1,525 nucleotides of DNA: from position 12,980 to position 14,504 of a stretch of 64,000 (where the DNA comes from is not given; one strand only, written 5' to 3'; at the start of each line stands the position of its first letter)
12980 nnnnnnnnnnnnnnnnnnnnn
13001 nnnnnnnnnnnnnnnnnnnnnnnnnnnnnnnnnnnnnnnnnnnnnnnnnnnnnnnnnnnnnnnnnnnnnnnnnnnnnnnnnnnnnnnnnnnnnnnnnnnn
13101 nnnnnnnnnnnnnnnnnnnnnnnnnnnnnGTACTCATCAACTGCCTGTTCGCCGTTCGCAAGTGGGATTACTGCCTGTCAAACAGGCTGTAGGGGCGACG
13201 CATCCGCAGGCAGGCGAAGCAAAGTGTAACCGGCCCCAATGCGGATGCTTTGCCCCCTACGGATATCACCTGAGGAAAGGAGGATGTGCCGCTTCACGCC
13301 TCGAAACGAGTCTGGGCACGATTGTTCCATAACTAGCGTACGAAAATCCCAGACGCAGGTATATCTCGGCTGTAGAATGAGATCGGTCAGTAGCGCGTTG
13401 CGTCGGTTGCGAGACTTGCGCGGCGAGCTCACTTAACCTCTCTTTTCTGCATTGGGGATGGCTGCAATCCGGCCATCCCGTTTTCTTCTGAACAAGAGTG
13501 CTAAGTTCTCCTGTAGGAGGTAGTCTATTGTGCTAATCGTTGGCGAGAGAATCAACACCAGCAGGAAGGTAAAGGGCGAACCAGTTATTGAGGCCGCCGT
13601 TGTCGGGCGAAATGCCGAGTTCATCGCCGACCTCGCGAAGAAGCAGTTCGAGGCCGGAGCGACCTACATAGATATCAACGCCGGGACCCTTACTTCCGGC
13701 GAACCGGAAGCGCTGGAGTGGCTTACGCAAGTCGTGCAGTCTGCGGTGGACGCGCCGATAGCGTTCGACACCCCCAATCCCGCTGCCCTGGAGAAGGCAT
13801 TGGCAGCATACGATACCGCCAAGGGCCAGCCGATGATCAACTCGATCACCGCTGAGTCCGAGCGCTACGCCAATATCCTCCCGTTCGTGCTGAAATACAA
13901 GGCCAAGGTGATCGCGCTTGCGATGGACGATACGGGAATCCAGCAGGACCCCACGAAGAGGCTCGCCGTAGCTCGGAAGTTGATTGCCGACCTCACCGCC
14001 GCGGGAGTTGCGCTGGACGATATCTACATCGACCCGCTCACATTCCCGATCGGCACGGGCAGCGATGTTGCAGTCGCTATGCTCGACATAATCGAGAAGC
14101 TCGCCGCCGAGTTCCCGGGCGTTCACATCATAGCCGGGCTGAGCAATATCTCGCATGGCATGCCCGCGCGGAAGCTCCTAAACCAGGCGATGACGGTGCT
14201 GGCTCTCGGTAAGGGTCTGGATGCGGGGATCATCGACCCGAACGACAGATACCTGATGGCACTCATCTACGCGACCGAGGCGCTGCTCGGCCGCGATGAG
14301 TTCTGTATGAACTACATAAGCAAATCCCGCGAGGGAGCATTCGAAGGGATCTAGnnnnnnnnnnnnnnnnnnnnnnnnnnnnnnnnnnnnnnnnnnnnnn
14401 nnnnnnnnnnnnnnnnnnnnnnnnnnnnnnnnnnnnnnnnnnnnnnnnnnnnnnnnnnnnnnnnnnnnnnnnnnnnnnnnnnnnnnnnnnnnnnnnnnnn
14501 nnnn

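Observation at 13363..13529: Riboswitch-like attenuator leader in front of the folate C1 operon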

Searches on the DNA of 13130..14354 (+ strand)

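Call 4: search_rna_families(source=window, start=13130, end=13560, threshold=evalue, max_evalue=10, show_alignments=5)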
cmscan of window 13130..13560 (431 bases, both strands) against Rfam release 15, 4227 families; matches with E-value up to 10: 5.
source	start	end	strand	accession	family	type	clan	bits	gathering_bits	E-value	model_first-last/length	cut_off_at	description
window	13174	13266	+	RF00765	mir-337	Gene; miRNA;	-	19.8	80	0.11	1-93/93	no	mir-337 microRNA precursor family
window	13324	13347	-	RF01379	CRISPR-DR66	Gene; CRISPR;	CL00014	17.2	45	2.5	1-37/37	no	CRISPR RNA direct repeat element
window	13377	13487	+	RF02274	AniS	Gene;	-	15.5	50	4.8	1-106/106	no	AniS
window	13385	13459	-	RF02473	GlsR4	Gene; snRNA; snoRNA; CD-box;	-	12.4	70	8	1-61/61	no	Small nucleolar RNA GlsR4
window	13130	13141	-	RF01125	sR4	Gene; snRNA; snoRNA; CD-box;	-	12.1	50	3.4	1-12/56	3'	Small nucleolar RNA sR4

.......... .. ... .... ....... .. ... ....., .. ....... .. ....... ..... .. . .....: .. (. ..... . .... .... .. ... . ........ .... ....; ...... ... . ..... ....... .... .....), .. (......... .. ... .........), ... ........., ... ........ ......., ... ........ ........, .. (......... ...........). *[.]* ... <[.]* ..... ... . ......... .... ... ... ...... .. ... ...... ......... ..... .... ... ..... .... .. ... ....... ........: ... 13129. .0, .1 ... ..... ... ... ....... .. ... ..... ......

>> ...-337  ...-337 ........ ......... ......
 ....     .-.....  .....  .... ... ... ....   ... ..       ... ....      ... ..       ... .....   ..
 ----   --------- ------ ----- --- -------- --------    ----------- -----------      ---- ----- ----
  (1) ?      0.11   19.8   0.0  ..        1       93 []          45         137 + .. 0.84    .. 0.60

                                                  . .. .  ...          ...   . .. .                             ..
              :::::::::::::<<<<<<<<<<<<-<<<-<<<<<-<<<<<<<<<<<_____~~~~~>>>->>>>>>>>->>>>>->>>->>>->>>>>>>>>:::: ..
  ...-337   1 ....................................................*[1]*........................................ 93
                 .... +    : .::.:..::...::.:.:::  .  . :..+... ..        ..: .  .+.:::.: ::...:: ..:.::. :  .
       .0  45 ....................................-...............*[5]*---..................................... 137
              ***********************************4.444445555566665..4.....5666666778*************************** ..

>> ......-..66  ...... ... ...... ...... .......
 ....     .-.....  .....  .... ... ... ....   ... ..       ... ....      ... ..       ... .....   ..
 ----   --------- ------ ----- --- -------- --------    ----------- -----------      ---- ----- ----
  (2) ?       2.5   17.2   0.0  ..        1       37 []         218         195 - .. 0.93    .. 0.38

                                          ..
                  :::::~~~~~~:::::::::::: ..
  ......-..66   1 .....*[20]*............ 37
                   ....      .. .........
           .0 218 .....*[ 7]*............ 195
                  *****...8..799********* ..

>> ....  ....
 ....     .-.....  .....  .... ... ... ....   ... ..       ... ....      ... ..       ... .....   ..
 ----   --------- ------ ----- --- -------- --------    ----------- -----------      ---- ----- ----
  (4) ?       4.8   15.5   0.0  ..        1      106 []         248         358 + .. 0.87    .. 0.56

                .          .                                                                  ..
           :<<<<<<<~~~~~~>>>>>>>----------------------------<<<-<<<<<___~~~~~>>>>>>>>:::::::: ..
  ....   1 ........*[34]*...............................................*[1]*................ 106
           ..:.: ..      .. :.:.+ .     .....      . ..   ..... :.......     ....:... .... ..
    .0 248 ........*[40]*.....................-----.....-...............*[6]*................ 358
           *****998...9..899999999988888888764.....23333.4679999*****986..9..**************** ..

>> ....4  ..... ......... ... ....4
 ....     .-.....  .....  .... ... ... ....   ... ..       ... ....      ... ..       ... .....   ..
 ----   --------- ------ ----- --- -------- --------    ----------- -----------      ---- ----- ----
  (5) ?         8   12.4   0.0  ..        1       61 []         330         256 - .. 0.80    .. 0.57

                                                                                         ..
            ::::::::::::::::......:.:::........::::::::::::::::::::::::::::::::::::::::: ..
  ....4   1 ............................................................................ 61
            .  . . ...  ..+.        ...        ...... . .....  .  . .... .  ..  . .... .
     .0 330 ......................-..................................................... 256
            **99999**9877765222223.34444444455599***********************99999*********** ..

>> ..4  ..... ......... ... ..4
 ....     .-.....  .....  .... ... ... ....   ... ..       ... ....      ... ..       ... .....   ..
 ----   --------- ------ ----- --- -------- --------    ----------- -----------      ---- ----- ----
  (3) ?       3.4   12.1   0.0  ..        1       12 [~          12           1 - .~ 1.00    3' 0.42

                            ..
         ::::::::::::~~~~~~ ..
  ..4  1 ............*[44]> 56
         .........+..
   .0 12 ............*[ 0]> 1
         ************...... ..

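Call 44: search_rna_families(sources=[L001, L002, L003, L006, L007, L008, L010, L011, L012, L013, L016], threshold=gathering)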
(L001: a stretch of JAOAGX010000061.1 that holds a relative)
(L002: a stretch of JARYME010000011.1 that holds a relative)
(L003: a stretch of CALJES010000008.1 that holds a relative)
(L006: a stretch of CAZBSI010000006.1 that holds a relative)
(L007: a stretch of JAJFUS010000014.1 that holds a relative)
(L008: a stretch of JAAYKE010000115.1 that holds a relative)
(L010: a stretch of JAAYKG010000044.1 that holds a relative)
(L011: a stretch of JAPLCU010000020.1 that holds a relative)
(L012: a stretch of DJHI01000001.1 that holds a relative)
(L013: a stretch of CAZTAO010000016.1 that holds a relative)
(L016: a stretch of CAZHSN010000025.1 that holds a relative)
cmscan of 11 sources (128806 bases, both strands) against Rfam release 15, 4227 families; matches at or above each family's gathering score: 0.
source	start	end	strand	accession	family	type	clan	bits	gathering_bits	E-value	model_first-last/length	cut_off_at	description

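Call 45: search_rna_families(sources=[L014, L017, L019, L020, L021, L022, L026, L027, L028, L029, L030, L035, L061], threshold=gathering)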
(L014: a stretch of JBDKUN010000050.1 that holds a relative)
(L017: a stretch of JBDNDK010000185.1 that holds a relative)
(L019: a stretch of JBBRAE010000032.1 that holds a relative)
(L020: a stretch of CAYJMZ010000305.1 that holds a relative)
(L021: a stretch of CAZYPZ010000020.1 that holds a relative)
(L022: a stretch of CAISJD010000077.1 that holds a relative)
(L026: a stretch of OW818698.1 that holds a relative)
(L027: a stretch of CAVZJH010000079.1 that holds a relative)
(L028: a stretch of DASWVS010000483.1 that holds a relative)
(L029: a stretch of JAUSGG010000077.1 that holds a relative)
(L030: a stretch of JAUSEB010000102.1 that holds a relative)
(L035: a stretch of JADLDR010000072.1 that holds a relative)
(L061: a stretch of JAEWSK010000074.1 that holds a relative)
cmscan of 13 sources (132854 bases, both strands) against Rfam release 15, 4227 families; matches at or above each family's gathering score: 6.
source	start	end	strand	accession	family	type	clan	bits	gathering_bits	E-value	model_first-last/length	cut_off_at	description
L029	10545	10961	-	RF00010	RNaseP_bact_a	Gene; ribozyme;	CL00002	262.9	100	2.8e-84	1-367/367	no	Bacterial RNase P class A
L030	8115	8541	-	RF00010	RNaseP_bact_a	Gene; ribozyme;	CL00002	251.6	100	1.9e-80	1-367/367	no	Bacterial RNase P class A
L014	672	861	+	RF00013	6S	Gene;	-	76.4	46.4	5.7e-13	1-187/187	no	6S / SsrS RNA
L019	256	445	+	RF00013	6S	Gene;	-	70.8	46.4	1.2e-11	1-187/187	no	6S / SsrS RNA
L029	11771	11858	+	RF01750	ZMP-ZTP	Cis-reg; riboswitch;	-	61.6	39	3.1e-07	1-86/86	no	ZMP/ZTP riboswitch aptamer (pfl RNA motif)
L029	6903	6973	+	RF00029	Intron_gpII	Intron;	-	48.3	40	4.3e-06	1-77/77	no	Group II catalytic intron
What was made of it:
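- The gathering-threshold scan detects ZTP in L029 (61.6 bits, call 45).
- Tried and rejected: It found only ZTP upstream of purH, RNase P, 6S RNA and a group II intron fragment (calls 44, 45).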

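Call 50: build_rna_model(alignment_id=A2, structure=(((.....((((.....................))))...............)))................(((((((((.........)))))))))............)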
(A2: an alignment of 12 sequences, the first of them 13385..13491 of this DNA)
Model R1 built from alignment A2 (12 sequences, 110 columns); structure: as given.
model positions 104; base pairs 16; branch points 1; effective number of sequences 1.91; information 0.59 bits per position. Calibrated on 0.2 Mb of random sequence (short: E-values are rough).
structure used (alignment columns):
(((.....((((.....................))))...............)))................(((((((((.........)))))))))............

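Call 51: search_with_rna_model(model_id=R1, sources=[window, L001, L002, L003, L004, L005, L006, L007, L008, L009, L010, L011, L012, L013, L014, L015, L016, L017, L018, L019, L020, L021, L022, L023, L024, L025, L026, L027, L028, L029, L030, L031, L032, L033, L034, L035, L036, L037, L038, L039, L040, L041, L042, L043, L044, L045, L046, L047, L048, L049, L050, L051, L052, L053, L054, L055, L056, L057, L058, L059, L060, L061, L062, L063, L064, L065, L066, L067, L068, L069, L070, L071, L072, L073, L074, L075, L076, L077, L078, L079, L080, L087, L089, L091, L095, L097, L098, L100, L101, L102, L103, L104], max_evalue=10)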
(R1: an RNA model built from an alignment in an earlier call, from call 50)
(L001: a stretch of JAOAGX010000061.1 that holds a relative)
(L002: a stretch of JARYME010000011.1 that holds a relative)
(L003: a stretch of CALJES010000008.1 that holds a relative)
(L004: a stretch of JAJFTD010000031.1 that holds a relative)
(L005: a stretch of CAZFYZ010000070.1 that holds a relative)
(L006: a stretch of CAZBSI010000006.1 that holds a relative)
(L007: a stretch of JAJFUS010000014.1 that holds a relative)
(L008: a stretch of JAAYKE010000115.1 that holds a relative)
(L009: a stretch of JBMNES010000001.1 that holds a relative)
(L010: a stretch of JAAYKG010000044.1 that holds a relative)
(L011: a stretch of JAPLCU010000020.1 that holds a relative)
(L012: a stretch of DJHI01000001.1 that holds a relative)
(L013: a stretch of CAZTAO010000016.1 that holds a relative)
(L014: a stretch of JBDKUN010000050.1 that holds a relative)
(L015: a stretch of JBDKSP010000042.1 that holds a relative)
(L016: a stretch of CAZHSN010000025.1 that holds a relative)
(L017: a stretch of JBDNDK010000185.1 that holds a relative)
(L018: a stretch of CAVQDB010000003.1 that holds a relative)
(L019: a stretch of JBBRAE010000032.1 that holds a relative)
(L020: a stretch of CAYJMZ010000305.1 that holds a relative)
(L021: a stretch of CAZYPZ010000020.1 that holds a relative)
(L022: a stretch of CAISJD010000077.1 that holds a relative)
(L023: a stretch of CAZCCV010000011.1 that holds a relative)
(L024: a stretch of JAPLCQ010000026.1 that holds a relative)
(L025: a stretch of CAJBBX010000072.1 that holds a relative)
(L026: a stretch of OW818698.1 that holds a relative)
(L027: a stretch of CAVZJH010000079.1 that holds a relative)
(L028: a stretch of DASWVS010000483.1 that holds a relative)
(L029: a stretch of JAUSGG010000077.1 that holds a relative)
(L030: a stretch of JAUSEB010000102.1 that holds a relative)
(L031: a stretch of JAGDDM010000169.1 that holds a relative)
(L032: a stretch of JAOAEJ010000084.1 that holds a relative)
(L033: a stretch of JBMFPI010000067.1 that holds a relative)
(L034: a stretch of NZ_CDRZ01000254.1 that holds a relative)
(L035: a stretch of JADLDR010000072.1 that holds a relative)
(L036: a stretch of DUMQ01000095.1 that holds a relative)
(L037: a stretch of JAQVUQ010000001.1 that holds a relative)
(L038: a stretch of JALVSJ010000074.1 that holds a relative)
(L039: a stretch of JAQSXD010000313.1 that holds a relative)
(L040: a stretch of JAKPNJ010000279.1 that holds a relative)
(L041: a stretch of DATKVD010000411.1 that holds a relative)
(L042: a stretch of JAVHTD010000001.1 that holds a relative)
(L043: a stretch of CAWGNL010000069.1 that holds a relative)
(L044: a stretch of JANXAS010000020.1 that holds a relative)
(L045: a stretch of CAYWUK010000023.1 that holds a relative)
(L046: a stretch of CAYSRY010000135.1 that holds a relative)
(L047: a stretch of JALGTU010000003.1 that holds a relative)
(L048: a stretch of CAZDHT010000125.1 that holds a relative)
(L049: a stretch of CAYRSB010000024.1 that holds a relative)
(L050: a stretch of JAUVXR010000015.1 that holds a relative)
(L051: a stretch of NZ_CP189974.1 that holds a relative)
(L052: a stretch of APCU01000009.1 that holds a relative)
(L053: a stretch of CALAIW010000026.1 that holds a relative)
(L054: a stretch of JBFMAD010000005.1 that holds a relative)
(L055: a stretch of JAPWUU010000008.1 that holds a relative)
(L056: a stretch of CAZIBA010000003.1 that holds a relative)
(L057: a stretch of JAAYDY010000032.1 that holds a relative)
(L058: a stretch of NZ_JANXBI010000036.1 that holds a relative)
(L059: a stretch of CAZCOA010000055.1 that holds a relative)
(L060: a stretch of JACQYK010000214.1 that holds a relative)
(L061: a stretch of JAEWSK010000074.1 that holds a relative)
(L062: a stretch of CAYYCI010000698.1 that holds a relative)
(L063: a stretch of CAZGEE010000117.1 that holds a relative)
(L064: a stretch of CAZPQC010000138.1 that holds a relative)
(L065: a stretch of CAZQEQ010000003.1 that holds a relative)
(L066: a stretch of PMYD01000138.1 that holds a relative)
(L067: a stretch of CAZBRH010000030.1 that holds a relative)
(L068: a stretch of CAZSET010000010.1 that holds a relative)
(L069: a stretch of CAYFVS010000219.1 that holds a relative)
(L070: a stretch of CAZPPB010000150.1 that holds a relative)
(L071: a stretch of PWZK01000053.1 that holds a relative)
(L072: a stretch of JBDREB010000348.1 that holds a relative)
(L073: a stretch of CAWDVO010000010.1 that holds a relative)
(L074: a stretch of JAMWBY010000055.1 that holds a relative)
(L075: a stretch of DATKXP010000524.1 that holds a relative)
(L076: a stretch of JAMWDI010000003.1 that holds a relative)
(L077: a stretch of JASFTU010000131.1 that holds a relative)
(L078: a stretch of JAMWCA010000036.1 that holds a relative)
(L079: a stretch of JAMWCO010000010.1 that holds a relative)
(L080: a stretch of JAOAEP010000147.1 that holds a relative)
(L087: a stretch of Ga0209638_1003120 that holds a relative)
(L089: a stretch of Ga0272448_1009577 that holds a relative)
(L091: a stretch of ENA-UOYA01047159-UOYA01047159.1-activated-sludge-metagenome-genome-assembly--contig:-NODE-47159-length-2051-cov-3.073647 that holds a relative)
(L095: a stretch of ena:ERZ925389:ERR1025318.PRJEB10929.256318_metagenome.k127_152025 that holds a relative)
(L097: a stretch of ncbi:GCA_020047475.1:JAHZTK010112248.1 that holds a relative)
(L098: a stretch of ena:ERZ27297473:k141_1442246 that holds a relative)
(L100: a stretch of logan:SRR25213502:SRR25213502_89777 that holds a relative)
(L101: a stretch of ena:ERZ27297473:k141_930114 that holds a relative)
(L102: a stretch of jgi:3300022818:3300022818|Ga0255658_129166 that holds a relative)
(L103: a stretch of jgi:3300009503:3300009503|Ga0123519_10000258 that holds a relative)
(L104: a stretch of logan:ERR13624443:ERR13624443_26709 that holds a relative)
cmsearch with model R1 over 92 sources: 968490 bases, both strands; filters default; matches with E-value up to 10: 31.
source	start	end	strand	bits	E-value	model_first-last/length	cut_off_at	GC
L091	876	982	-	108.2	1.2e-25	1-104/104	no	0.52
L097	2150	2255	+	102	5.3e-24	1-104/104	no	0.55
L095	2856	2963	+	100.6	1.3e-23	1-104/104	no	0.55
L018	5840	5933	+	99.8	2e-23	1-104/104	no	0.6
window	13385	13491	+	98.2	5.6e-23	1-104/104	no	0.57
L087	2059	2160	+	96.2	1.9e-22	1-104/104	no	0.56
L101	2718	2821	+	93.7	8.4e-22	1-104/104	no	0.6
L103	2840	2934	+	93.4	1.1e-21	1-104/104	no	0.58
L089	196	288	+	91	4.5e-21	1-104/104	no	0.59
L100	1451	1543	+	90.7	5.2e-21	1-104/104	no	0.6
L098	2867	2963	+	84.5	2.4e-19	1-104/104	no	0.56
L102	2634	2730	+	79.1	6.6e-18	1-104/104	no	0.48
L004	5789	5877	+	30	6.9e-05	1-104/104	no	0.47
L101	2784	2810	-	22.5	0.0066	66-92/104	no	0.7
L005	5917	5989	+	19.3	0.048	1-104/104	no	0.6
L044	1065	1137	-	19.2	0.051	1-104/104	no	0.55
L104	2917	2989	+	19.2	0.051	1-104/104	no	0.63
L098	2927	2952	-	17.1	0.18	66-92/104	no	0.73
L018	5896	5922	-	16.9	0.21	66-92/104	no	0.67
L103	2897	2923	-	16.8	0.22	66-92/104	no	0.63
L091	888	913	+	16.3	0.29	67-92/104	no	0.62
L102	2694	2717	-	16.2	0.31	68-91/104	no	0.58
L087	2122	2148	-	16.2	0.31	67-92/104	no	0.7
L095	2926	2951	-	16.1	0.33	67-92/104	no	0.65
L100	1506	1531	-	15.6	0.45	67-92/104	no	0.69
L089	251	276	-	15.2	0.59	67-92/104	no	0.73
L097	2219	2243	-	14.1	1.1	67-92/104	no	0.64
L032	6864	6897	+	12.9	2.4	57-92/104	no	0.41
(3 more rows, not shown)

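Call 77: search_with_rna_model(model_id=R1, sources=[window, L087, L091, L095, L097, L098, L018, L089, L100, L101, L102, L103, L004], max_evalue=0.0001, make_alignment=true)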
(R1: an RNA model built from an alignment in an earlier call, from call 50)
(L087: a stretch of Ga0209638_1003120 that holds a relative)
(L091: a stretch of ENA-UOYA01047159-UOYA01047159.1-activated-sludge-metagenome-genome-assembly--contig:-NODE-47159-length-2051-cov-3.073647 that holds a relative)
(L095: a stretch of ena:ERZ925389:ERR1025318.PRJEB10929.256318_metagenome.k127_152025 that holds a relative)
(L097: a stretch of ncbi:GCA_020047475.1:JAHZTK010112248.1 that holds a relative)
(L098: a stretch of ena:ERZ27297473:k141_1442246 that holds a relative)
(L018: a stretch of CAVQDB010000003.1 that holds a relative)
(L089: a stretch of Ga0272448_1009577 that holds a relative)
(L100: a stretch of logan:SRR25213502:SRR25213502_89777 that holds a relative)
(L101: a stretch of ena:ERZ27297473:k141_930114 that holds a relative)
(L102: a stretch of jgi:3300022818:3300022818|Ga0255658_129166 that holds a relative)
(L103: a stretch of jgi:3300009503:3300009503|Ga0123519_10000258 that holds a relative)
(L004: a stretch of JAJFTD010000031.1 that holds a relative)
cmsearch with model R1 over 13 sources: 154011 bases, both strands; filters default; matches with E-value up to 0.0001: 13.
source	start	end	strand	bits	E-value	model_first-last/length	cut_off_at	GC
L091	876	982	-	108.2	1.9e-26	1-104/104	no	0.52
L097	2150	2255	+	102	8.5e-25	1-104/104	no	0.55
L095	2856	2963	+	100.6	2e-24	1-104/104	no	0.55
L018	5840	5933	+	99.8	3.2e-24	1-104/104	no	0.6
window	13385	13491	+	98.2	9e-24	1-104/104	no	0.57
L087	2059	2160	+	96.2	3e-23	1-104/104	no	0.56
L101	2718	2821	+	93.7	1.3e-22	1-104/104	no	0.6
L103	2840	2934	+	93.4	1.7e-22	1-104/104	no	0.58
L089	196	288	+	91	7.1e-22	1-104/104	no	0.59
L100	1451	1543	+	90.7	8.3e-22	1-104/104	no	0.6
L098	2867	2963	+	84.5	3.8e-20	1-104/104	no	0.56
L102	2634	2730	+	79.1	1e-18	1-104/104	no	0.48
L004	5789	5877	+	30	1.1e-05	1-104/104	no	0.47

Alignment A4: 13 matches aligned to the model, 129 columns, each read 5' to 3' on its own strand. Consensus structure (alignment columns), stored with it:
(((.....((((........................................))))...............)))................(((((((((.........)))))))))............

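Call 86: search_rna_families(source=window, start=13380, end=13495, threshold=evalue, max_evalue=10)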
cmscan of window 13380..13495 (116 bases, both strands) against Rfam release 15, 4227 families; matches with E-value up to 10: 4.
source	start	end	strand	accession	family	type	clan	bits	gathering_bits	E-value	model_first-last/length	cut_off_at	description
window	13391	13487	+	RF02274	AniS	Gene;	-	14.6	50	2.1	1-106/106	no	AniS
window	13407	13486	+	RF02866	ncS16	Gene; sRNA;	-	13.2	48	1.7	1-83/83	no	Burkholderia sRNA 16 (Bc_KC_sr1)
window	13385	13459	-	RF02473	GlsR4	Gene; snRNA; snoRNA; CD-box;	-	12.4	70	2.2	1-61/61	no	Small nucleolar RNA GlsR4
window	13462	13495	-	RF02193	TCL6_3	Gene; lncRNA;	-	10.5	40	1.9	106-139/139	5'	T-cell leukemia/lymphoma 6 conserved region 3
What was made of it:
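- On THF-I riboswitch (RF01831): No hit among all matches with E up to 10 in 13130-13560 and 13380-13495, where matches as low as about 10-12 bits are listed (calls 4, 86).
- Closest known: RsaE/RoxS-type small RNAs with C-rich, anti-SD-like seeds. Different: There is no sequence or covariance-model similarity (calls 4, 86).
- The only weak Rfam resemblances are to sRNAs with this layout (AniS, ncS16; calls 4, 86). No Rfam hit at E up to 10 in 431-nt and 116-nt scans, where matches of about 10-15 bits are listed (calls 4, 86).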
